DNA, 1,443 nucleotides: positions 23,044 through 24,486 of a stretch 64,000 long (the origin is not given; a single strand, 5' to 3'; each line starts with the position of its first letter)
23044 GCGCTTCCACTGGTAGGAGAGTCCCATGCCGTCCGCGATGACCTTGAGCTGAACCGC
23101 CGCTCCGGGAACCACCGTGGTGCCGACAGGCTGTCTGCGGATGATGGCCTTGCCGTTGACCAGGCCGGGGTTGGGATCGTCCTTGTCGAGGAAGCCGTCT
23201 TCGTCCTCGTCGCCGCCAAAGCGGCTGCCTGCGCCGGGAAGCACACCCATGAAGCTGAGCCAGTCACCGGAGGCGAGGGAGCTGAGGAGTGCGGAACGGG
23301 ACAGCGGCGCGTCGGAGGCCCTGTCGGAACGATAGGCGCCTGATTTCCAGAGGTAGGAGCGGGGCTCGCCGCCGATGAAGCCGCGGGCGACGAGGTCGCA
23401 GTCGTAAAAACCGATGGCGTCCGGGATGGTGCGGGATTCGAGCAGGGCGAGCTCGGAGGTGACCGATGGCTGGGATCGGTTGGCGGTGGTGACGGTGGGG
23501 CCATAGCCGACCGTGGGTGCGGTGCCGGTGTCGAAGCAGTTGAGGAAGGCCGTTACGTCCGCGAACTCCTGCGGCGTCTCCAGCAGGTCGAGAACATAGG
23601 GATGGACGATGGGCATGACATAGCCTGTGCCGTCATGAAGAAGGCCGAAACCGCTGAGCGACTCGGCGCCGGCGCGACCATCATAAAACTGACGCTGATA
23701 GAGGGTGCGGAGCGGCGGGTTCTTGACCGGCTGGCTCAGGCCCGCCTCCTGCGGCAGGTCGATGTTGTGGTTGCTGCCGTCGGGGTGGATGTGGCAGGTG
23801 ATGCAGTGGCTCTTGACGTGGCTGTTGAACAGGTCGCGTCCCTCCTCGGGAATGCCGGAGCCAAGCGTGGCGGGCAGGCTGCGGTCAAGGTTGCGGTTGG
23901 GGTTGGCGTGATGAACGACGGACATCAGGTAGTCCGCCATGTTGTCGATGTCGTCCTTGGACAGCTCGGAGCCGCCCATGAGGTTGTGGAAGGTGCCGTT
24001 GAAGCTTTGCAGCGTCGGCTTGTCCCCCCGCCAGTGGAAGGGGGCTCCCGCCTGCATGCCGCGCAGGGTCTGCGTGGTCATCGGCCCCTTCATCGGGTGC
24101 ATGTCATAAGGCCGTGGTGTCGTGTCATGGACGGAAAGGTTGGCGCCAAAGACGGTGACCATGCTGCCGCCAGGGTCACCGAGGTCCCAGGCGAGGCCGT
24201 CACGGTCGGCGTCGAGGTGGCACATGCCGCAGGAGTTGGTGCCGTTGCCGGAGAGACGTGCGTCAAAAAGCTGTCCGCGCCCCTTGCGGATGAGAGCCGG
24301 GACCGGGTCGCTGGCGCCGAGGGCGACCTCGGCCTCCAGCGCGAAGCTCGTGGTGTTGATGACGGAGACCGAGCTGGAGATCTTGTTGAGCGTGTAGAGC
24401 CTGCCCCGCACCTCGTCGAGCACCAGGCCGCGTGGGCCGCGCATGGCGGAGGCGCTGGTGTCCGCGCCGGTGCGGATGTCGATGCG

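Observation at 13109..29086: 16-kb co-directional cluster coupling Cu/haem redox genes to three giant secreted proteins: candidate undescribed envelope system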

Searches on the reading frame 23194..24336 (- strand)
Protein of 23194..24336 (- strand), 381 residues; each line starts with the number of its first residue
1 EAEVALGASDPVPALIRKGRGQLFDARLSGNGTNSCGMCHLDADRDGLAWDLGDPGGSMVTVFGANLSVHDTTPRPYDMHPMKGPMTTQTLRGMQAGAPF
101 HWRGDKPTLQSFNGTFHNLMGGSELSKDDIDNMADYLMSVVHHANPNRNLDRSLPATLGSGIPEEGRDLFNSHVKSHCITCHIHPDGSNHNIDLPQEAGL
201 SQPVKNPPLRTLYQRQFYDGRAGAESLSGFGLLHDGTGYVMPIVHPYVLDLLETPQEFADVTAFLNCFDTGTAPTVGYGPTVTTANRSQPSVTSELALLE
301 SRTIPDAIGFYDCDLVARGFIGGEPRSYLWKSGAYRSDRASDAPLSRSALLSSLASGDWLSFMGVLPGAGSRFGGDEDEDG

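Call 16: search_protein_families(library=pfam, proteins=[window:23194-24336:-], max_evalue=10)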
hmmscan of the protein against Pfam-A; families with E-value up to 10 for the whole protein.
window:23194-24336:- (381 aa): 3 families
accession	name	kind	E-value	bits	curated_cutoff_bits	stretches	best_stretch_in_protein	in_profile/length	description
PF03150.19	CCP_MauG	-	3.9e-06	28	25.6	2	21-45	9-29/149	Di-haem cytochrome c peroxidase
PF00034.26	Cytochrom_C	-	3.8e-05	25.4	21.3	1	165-265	3-86/90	Cytochrome c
PF13442.11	Cytochrome_CBB3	-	0.0017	19.1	27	1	165-189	5-24/68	Cytochrome C oxidase, cbb3-type, subunit III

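Call 17: search_solved_structures(query=window:23194-24336:-, max_evalue=10, show_alignments=4)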
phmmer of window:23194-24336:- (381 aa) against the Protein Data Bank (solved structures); distinct sequences matched with E-value up to 10: 11.
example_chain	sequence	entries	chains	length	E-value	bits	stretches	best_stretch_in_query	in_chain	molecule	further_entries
5c2v_C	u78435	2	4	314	2.1e-05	26.7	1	14-57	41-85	HYDRAZINE SYNTHASE GAMMA SUBUNIT | Hypothetical (Di heme) protein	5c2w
6e1c_A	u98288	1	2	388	0.0011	21.1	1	17-57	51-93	Di-heme enzyme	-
9qdt_A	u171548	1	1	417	0.011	17.8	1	90-140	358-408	Probable cytochrome c peroxidase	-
1iqc_A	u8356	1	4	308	0.13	14.2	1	17-186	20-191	di-heme peroxidase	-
3o5c_A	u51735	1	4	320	0.38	12.7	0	8-53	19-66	Cytochrome c551 peroxidase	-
1eb7_A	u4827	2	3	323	0.42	12.5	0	169-223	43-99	CYTOCHROME C551 PEROXIDASE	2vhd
2j6d_A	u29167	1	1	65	0.96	11.4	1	152-191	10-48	CONKUNITZIN-S2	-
7qpe_A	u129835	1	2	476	1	11.2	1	70-113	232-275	Serine hydroxymethyltransferase 6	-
6yhy_A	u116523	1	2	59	1.4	10.8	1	153-191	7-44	Conk-S1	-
6zoi_A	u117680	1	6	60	1.5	10.7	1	153-191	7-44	Conknunitzin-C3 mutante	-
7uct_A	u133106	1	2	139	1.8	10.4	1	127-176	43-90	Retinol-binding protein 2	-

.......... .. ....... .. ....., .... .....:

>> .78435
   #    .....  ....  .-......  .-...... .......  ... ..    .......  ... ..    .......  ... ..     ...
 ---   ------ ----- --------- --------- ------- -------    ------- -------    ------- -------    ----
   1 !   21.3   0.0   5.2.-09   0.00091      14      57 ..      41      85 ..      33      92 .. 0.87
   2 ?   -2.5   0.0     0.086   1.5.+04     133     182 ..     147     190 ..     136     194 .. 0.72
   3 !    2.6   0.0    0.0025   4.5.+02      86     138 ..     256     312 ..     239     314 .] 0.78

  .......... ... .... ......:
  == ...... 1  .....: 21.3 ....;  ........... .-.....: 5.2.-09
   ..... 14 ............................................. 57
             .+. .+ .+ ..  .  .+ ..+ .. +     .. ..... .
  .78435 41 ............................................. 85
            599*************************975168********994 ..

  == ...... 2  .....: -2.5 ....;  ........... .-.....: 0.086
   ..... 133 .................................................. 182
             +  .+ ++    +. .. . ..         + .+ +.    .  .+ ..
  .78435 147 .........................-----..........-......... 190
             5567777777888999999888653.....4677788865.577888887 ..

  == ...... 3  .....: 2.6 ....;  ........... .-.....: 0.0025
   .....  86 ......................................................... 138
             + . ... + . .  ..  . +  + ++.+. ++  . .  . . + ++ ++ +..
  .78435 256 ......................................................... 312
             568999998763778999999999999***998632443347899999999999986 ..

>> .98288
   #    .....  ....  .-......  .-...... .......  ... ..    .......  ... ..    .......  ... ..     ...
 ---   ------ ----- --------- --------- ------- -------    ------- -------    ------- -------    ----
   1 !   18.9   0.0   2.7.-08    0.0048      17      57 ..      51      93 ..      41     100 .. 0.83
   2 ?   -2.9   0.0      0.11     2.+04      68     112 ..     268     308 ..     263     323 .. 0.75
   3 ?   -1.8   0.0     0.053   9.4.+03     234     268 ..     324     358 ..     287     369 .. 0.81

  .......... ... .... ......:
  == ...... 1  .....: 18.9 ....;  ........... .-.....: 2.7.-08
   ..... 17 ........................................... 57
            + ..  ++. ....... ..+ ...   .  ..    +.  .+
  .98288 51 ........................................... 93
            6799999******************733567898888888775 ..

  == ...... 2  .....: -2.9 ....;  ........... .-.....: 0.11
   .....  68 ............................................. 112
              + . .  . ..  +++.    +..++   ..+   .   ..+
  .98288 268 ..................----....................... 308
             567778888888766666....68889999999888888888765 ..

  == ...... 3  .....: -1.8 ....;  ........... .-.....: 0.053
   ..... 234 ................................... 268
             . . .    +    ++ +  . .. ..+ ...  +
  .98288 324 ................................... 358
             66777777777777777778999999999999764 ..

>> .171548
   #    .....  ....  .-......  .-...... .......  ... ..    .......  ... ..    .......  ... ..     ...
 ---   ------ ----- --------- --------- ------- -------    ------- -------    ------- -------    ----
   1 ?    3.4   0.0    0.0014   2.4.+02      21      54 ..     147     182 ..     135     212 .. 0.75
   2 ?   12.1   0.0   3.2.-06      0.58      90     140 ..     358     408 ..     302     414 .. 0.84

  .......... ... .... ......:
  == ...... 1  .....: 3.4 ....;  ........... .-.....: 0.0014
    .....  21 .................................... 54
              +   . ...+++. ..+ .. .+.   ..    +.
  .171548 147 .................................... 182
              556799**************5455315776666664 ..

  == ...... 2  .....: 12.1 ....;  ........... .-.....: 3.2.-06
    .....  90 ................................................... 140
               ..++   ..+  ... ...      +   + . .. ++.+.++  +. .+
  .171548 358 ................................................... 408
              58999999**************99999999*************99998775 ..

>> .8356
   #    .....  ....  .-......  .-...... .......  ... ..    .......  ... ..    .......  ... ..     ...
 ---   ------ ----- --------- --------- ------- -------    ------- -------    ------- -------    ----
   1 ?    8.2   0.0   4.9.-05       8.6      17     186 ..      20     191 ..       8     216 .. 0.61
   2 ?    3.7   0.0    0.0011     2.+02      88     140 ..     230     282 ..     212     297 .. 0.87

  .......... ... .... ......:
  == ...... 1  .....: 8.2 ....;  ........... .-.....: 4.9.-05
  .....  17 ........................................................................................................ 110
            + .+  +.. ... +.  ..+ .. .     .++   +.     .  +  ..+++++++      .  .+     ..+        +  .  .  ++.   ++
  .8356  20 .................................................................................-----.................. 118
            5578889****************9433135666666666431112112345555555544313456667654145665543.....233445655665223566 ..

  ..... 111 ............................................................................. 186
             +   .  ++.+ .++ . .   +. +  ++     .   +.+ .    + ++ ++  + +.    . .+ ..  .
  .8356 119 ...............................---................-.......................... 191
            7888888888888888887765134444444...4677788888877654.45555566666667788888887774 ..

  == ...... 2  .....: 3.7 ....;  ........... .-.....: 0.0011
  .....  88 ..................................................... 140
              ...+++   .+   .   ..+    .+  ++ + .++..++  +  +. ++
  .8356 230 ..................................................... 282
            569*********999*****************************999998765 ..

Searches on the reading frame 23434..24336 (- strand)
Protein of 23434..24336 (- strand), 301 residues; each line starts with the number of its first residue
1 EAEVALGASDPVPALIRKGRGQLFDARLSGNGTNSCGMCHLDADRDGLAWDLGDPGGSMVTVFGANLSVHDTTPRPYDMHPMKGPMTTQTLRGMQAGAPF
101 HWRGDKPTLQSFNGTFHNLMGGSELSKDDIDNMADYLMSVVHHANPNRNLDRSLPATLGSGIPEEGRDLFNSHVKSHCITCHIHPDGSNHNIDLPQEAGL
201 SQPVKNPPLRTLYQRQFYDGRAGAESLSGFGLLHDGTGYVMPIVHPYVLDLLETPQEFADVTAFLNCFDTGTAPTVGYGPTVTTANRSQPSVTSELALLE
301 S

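Call 95: search_solved_structures(query=A7, max_evalue=1, show_alignments=3)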
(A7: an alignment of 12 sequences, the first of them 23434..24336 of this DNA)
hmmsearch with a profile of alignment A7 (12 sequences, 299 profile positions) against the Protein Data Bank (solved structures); distinct sequences matched with E-value up to 1: 23.
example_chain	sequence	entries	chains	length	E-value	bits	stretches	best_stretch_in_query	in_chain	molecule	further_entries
5c2v_C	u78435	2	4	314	1.8e-11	46.7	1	13-55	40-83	HYDRAZINE SYNTHASE GAMMA SUBUNIT | Hypothetical (Di heme) protein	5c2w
3o5c_A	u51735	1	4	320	1.1e-06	31.1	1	3-41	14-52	Cytochrome c551 peroxidase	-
6e1c_A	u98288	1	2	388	1.3e-06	30.8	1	15-53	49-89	Di-heme enzyme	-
9qdt_A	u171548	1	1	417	0.00023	23.4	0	15-41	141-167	Probable cytochrome c peroxidase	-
1iqc_A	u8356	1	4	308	0.001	21.3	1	16-41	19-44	di-heme peroxidase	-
2c1u_A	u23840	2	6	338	0.019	17.1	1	14-41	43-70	DI-HAEM CYTOCHROME C PEROXIDASE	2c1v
4aal_A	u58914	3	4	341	0.035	16.3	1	11-40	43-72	CYTOCHROME C551 PEROXIDASE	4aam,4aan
4aao_A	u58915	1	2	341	0.036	16.2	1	11-40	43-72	CYTOCHROME C551 PEROXIDASE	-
1eb7_A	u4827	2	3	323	0.049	15.8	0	15-41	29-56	CYTOCHROME C551 PEROXIDASE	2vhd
1zzh_A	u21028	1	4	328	0.073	15.2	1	14-41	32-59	cytochrome c peroxidase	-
6btm_A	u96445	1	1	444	0.13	14.4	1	149-185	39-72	Alternative Complex III subunit A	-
3hq8_A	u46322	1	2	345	0.14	14.3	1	12-40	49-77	Cytochrome c551 peroxidase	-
3hq6_A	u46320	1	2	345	0.14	14.3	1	12-40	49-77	Cytochrome c551 peroxidase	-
3hq9_A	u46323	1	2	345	0.14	14.2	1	12-40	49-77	Cytochrome c551 peroxidase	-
3hq7_A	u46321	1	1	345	0.15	14.2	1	12-40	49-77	Cytochrome c551 peroxidase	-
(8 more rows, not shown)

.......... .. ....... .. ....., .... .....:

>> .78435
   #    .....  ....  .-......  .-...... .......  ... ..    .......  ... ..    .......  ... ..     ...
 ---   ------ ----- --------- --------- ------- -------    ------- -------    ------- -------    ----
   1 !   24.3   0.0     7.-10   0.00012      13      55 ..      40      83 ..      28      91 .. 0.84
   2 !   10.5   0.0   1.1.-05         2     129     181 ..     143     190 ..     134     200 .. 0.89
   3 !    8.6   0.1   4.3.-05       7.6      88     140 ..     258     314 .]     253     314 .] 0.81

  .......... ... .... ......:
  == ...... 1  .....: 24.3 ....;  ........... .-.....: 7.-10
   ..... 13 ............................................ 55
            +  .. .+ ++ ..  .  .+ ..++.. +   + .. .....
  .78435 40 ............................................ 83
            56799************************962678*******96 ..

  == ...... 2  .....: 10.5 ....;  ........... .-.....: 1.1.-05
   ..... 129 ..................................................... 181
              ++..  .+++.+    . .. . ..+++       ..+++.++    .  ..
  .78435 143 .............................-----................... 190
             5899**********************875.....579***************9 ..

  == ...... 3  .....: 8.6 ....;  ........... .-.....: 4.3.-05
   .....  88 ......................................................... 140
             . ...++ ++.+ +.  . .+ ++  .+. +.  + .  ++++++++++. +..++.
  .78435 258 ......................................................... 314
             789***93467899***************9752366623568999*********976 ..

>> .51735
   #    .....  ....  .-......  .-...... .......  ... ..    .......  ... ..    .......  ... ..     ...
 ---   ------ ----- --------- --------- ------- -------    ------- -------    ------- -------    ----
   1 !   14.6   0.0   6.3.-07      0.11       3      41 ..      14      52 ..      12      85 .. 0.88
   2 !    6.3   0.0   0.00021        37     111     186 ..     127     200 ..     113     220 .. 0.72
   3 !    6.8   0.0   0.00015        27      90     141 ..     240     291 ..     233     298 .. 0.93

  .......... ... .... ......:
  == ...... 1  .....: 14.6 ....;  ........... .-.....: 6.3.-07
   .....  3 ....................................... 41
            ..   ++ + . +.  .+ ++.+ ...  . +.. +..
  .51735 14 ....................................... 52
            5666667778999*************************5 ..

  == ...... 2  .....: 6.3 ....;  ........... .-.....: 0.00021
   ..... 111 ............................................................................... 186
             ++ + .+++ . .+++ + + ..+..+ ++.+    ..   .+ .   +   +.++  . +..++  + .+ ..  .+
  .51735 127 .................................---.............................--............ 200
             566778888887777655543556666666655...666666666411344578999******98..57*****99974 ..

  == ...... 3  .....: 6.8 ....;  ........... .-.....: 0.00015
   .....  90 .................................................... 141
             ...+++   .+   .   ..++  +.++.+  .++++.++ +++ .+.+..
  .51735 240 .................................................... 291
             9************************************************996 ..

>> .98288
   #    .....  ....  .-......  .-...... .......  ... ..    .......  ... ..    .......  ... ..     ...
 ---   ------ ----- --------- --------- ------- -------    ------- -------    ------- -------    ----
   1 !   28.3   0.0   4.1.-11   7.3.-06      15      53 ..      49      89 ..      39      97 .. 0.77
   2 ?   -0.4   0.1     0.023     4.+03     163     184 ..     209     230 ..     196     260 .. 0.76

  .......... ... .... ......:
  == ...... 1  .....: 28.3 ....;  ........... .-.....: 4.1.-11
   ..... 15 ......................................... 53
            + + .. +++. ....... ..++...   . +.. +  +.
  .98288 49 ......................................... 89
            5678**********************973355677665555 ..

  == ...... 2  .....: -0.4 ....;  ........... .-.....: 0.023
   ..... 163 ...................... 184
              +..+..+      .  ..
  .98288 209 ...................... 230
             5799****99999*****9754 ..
